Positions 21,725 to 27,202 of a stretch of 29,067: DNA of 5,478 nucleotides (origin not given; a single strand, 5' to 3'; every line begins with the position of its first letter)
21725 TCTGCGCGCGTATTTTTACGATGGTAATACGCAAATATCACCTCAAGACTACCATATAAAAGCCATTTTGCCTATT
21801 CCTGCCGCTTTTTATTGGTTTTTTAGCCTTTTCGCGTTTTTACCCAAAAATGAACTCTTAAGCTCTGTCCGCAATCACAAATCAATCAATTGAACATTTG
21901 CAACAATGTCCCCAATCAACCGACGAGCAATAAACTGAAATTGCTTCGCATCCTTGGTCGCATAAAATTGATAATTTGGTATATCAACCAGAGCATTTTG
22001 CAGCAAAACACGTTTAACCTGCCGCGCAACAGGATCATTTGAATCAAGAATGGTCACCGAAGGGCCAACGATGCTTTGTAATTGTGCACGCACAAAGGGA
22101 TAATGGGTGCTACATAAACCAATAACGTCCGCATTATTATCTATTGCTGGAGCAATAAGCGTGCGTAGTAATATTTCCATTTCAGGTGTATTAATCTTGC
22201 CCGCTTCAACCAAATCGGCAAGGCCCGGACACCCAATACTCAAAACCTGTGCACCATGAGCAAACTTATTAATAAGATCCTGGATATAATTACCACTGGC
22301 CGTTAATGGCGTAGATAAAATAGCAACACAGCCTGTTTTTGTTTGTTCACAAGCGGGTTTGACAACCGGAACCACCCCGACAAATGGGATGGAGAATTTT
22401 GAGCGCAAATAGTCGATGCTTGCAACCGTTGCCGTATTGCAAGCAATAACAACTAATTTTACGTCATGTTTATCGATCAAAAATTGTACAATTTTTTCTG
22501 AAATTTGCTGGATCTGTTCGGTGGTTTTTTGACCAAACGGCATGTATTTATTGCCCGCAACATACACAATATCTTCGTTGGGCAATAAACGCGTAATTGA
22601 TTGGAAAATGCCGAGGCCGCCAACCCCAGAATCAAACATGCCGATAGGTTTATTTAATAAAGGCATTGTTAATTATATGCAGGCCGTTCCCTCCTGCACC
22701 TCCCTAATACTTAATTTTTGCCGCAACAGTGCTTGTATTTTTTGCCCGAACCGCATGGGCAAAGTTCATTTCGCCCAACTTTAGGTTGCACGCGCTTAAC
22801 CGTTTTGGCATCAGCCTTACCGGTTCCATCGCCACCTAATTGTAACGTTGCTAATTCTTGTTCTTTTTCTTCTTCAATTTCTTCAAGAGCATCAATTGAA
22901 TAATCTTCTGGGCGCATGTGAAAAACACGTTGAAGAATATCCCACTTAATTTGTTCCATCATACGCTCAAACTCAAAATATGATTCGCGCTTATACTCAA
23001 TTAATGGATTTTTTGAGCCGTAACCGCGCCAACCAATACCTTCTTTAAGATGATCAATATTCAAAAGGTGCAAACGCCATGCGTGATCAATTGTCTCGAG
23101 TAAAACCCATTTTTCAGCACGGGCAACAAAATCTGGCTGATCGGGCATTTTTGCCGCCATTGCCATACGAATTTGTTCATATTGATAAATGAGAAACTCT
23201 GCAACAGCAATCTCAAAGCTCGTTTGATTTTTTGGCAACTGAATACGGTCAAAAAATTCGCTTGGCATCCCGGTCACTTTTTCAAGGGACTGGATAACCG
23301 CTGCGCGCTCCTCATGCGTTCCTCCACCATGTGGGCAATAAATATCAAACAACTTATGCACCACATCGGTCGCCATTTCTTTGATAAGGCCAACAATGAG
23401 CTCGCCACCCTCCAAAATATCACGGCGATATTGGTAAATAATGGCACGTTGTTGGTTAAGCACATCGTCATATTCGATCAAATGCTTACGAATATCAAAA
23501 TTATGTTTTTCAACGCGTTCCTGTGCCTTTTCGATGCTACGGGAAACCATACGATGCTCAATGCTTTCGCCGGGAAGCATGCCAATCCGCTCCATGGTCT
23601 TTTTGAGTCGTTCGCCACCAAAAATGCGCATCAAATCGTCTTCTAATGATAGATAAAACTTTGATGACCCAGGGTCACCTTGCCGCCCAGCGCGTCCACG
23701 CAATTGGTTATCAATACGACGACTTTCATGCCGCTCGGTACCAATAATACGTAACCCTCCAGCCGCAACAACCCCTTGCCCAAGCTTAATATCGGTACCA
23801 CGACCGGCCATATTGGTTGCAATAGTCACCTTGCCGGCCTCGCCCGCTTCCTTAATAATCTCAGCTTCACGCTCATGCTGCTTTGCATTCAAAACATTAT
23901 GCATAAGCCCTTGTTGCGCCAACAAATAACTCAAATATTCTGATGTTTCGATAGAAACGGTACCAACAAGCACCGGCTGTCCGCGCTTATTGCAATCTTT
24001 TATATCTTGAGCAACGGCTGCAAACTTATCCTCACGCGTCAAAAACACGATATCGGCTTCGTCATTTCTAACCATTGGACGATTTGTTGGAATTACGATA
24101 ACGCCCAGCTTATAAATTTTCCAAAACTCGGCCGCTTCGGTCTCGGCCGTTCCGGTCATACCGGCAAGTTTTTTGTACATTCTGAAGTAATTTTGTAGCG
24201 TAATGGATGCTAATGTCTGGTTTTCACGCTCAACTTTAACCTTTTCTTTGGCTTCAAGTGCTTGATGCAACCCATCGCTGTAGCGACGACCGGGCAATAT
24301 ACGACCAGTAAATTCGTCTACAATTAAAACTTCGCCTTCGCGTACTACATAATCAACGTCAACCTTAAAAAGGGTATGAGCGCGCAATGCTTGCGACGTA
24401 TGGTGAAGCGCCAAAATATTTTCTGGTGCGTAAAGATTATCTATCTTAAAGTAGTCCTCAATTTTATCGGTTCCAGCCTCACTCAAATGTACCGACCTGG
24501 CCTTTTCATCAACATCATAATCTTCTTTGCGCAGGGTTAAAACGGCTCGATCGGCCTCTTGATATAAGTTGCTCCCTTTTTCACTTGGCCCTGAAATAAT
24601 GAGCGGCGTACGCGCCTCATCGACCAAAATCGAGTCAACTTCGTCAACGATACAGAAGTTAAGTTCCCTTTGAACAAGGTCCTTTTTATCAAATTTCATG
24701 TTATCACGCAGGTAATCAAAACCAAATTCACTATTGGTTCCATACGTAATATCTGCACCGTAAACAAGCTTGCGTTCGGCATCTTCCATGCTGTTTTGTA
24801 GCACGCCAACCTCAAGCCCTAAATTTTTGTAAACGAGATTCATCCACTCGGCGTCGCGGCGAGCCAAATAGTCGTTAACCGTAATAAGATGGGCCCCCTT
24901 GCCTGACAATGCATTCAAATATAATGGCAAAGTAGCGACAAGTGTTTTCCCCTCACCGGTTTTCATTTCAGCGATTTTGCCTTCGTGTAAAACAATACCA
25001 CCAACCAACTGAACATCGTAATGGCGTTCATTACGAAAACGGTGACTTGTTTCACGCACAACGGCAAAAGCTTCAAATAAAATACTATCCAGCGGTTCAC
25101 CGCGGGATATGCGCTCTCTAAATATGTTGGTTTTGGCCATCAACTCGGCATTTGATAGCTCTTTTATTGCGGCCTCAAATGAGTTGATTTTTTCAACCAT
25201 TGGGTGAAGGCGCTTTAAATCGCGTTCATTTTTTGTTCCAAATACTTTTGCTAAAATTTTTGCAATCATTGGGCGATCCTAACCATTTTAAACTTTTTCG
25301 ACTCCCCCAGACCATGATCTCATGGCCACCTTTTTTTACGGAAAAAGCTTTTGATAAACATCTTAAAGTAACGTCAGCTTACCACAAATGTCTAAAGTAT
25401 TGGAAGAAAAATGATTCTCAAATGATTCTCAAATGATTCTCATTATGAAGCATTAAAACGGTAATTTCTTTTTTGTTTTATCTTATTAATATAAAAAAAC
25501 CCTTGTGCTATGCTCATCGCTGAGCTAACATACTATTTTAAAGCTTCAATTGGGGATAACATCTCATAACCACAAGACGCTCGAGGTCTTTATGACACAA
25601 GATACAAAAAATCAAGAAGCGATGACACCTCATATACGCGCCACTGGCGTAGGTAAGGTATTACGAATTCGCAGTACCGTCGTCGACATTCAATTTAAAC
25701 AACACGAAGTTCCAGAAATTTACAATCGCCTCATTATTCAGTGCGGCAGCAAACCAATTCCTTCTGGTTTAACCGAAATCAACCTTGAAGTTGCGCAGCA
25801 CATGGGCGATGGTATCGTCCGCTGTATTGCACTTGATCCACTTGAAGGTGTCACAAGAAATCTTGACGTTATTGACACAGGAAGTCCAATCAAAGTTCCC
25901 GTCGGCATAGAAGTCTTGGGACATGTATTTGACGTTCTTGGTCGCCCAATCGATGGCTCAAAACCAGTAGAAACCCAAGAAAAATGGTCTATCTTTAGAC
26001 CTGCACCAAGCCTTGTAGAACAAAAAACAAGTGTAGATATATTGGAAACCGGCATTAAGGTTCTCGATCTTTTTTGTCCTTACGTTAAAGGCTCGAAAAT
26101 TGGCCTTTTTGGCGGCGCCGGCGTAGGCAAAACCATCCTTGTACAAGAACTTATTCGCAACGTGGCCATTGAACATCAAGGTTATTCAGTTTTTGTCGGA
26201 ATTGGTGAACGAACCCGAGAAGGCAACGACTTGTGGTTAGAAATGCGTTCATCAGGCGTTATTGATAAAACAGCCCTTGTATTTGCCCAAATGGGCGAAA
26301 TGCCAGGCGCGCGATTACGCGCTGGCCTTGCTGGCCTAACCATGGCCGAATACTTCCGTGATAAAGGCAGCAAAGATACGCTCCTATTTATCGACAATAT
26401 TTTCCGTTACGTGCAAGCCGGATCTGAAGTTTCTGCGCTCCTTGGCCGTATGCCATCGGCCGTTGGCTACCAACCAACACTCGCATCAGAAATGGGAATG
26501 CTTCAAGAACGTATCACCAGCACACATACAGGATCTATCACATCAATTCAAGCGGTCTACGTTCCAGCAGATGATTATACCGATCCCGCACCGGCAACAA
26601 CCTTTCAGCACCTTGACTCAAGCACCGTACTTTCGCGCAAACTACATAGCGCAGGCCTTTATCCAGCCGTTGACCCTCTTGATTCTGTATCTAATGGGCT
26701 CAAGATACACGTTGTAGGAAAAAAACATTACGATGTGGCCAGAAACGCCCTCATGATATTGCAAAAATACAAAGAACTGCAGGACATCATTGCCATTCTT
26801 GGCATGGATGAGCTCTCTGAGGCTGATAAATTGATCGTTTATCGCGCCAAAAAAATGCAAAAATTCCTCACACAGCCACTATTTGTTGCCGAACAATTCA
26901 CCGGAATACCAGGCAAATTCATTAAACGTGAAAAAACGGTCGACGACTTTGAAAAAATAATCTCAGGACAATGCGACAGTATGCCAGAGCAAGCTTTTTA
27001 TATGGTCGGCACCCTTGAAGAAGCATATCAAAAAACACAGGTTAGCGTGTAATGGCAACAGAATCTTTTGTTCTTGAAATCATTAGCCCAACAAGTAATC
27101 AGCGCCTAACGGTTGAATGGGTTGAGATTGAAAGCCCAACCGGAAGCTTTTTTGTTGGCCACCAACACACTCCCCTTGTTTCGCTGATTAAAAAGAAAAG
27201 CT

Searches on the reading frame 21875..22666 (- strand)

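Call 3: search_protein_families(library=pfam, proteins=[window:21875-22666:-], max_evalue=0.1)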
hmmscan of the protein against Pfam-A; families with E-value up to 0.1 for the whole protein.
window:21875-22666:- (263 aa): 2 families
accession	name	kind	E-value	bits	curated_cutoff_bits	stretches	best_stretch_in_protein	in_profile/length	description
PF01177.27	Asp_Glu_race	-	8e-16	58.9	31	1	26-216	22-210/211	Asp/Glu/Hydantoin racemase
PF18211.6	Csm1_B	-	0.072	13.4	26.4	0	28-75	34-84/94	Csm1 subunit domain B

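Call 4: search_protein_families(library=ncbifam, proteins=[window:21875-22666:-], max_evalue=0.1)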
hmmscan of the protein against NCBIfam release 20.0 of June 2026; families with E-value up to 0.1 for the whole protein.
window:21875-22666:- (263 aa): 5 families
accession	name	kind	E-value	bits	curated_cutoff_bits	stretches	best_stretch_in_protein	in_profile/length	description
TIGR00067.1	glut_race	equivalog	3e-59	200.5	146.65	1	8-248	1-246/251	glutamate racemase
NF002035.0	PRK00865.1-3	equivalog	1.2e-55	189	328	1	5-263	3-265/267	glutamate racemase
NF002034.1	PRK00865.1-1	equivalog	2.5e-46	158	408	1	10-223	3-218/260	glutamate racemase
NF052483.1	racemase_CuyB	equivalog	5.5e-06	26.5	190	1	66-219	69-223/225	cysteate racemase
TIGR00035.1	asp_race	subfamily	0.0025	17.5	93.1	1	65-127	73-134/236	amino acid racemase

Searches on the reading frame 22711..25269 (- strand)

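Call 11: search_protein_families(library=pfam, proteins=[window:22711-25269:-], max_evalue=0.001)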
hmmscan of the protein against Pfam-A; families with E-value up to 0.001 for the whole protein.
window:22711-25269:- (852 aa): 7 families
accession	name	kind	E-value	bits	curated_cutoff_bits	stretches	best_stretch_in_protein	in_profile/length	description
PF07517.20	SecA_DEAD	-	1.4e-129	431.9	24.6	1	7-383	2-290/290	SecA DEAD-like domain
PF21090.3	P-loop_SecA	-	5.9e-80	268.1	27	2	398-498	1-101/205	SecA P-loop domain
PF07516.18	SecA_SW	-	7.4e-55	186.6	26.7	1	570-785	2-199/200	SecA Wing and Scaffold domain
PF01043.26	SecA_PP_bind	-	1.3e-41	142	23.5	1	233-339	3-110/110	SecA preprotein cross-linking domain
PF02810.21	SEC-C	-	1e-09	38.5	20.4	1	833-851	1-19/19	SEC-C motif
PF00270.35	DEAD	-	8.4e-08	32.6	26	1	99-218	18-133/167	DEAD/DEAH box helicase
PF00271.37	Helicase_C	-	2.1e-06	28.4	23.5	1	416-531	3-110/110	Helicase conserved C-terminal domain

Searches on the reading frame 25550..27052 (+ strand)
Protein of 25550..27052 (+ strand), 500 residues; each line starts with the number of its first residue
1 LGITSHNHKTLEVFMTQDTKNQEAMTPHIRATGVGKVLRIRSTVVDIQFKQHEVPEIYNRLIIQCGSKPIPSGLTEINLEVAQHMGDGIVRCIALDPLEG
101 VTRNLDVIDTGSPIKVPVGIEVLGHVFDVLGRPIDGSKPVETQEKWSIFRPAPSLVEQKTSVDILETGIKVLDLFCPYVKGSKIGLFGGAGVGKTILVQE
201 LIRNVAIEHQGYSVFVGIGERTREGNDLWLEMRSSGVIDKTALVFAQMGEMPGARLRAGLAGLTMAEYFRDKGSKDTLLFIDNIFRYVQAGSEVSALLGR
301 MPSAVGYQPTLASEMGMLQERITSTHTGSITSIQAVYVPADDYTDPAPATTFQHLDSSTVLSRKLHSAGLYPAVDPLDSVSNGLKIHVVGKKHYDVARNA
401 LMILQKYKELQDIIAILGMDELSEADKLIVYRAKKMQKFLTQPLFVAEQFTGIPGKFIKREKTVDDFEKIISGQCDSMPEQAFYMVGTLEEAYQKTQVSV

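Call 11: search_protein_families(library=pfam, proteins=[window:25550-27052:+], max_evalue=0.001)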
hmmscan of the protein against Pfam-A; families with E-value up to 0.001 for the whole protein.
window:25550-27052:+ (500 aa): 4 families
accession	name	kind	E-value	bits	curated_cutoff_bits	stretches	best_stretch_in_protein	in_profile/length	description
PF00006.31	ATP-synt_ab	-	1.3e-71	241.1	29.5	1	168-381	1-213/213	ATP synthase alpha/beta family, nucleotide-binding domain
PF22919.1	ATP-synt_VA_C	-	1.8e-14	54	24.7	1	389-454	8-75/101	C-terminal domain of V and A type ATP synthase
PF02874.29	ATP-synt_ab_N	-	2.6e-09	37.9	20.9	1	39-111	3-69/69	ATP synthase alpha/beta family, beta-barrel domain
PF06745.19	ATPase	-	0.00021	21.1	26.6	1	166-236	2-71/231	KaiC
